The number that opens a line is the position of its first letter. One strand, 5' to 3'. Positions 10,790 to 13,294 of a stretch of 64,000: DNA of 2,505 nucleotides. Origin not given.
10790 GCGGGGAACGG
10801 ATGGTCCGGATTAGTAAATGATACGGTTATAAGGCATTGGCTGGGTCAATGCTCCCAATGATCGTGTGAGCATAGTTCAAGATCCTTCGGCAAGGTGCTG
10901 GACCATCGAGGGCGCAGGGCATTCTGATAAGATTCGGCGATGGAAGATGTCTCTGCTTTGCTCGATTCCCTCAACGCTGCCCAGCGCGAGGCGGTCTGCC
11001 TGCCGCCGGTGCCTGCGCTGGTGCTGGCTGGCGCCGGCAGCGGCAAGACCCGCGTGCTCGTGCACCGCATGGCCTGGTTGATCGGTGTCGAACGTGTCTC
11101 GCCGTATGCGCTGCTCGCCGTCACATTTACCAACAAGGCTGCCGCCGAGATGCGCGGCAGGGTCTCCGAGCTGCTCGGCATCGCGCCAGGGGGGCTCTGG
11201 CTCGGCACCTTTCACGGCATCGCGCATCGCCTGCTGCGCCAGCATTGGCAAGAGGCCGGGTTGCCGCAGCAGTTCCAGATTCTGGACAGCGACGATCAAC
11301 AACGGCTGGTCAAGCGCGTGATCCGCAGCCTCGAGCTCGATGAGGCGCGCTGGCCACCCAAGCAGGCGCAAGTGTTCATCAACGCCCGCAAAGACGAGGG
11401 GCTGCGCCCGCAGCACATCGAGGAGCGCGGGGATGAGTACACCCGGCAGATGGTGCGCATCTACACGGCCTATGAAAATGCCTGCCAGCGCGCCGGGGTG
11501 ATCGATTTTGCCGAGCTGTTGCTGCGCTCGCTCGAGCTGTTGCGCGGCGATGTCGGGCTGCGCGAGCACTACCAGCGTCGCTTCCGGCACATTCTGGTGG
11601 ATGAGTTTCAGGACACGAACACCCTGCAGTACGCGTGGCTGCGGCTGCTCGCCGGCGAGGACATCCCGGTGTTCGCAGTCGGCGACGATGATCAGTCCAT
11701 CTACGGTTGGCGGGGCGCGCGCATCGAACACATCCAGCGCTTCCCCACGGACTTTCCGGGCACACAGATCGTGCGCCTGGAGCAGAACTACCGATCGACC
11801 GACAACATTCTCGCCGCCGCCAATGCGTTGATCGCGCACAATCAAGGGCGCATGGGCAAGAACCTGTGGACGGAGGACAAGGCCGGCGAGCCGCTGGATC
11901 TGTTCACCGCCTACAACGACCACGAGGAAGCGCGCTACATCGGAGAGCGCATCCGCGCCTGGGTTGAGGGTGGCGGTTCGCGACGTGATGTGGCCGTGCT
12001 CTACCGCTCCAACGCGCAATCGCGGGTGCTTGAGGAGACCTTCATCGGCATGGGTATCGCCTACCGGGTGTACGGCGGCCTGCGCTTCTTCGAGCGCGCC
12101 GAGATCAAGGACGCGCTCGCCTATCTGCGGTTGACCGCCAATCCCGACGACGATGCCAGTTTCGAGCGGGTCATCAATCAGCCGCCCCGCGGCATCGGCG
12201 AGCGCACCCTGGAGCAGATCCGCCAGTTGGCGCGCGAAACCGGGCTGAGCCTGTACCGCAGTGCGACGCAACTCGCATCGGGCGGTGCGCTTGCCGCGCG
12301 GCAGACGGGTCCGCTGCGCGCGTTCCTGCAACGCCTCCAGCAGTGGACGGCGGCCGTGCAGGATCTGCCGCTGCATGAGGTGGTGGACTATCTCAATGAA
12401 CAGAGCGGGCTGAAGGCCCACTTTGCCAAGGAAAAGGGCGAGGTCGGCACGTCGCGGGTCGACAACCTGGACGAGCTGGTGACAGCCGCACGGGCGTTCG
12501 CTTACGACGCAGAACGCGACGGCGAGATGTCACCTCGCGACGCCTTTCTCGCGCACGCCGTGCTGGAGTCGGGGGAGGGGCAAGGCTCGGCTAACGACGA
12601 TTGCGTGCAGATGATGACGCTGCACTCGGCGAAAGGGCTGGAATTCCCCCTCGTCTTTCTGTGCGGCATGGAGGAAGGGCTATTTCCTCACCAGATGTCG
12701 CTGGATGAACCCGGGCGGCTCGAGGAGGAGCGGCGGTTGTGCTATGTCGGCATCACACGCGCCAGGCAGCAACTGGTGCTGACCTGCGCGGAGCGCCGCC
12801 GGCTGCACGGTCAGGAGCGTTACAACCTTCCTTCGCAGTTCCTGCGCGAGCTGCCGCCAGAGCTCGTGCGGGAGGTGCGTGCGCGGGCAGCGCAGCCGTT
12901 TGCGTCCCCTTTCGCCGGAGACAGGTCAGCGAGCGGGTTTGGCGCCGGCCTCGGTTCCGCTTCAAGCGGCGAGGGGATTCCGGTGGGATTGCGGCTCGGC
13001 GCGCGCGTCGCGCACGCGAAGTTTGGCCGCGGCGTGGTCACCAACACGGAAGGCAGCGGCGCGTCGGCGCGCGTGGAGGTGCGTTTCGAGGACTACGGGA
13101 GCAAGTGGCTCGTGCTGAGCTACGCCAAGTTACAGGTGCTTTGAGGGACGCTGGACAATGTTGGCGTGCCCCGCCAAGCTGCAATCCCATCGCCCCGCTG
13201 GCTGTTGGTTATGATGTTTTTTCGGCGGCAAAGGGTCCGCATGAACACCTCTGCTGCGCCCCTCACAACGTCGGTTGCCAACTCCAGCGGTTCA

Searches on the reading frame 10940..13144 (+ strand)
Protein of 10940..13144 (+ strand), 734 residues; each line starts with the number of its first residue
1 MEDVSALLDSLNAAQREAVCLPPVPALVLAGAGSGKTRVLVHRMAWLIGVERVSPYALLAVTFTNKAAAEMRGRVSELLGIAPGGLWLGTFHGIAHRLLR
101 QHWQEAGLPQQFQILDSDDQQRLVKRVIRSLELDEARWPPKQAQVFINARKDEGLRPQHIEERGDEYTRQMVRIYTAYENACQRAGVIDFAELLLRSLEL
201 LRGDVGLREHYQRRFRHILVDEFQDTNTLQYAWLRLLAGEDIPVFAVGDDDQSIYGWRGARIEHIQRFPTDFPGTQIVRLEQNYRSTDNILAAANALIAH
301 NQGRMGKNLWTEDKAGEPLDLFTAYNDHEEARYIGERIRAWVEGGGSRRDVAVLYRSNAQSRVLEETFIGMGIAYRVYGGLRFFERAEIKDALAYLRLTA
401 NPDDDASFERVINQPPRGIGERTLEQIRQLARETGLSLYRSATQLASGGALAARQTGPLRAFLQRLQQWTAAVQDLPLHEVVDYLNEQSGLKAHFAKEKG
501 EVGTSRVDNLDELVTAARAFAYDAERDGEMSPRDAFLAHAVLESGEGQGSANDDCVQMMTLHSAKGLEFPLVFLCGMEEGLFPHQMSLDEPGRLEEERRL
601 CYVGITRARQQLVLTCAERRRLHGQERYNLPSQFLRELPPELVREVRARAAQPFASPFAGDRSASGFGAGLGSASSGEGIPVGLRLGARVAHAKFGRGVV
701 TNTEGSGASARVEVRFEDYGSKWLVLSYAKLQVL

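Call 50: search_protein_families(library=pfam, proteins=[window:10940-13144:+], max_evalue=0.00001)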
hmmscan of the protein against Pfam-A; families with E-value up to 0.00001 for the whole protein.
window:10940-13144:+ (734 aa): 5 families
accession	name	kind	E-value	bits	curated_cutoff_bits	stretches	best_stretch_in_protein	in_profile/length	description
PF00580.27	UvrD-helicase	-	2.2e-84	283.8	23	1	11-273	1-271/271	UvrD/REP helicase N-terminal domain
PF13361.12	UvrD_C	-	3.1e-79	267.4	25.6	1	278-618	1-349/350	UvrD-like helicase C-terminal domain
PF13245.12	AAA_19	-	3e-20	73.2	25.1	1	15-256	1-132/134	AAA domain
PF13538.12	UvrD_C_2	-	6.7e-09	35.9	27.4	1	559-614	5-51/52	UvrD-like helicase C-terminal domain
PF21196.3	PcrA_UvrD_tudor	-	7.5e-07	29.3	23.9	1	687-729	2-44/48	PcrA/UvrD tudor domain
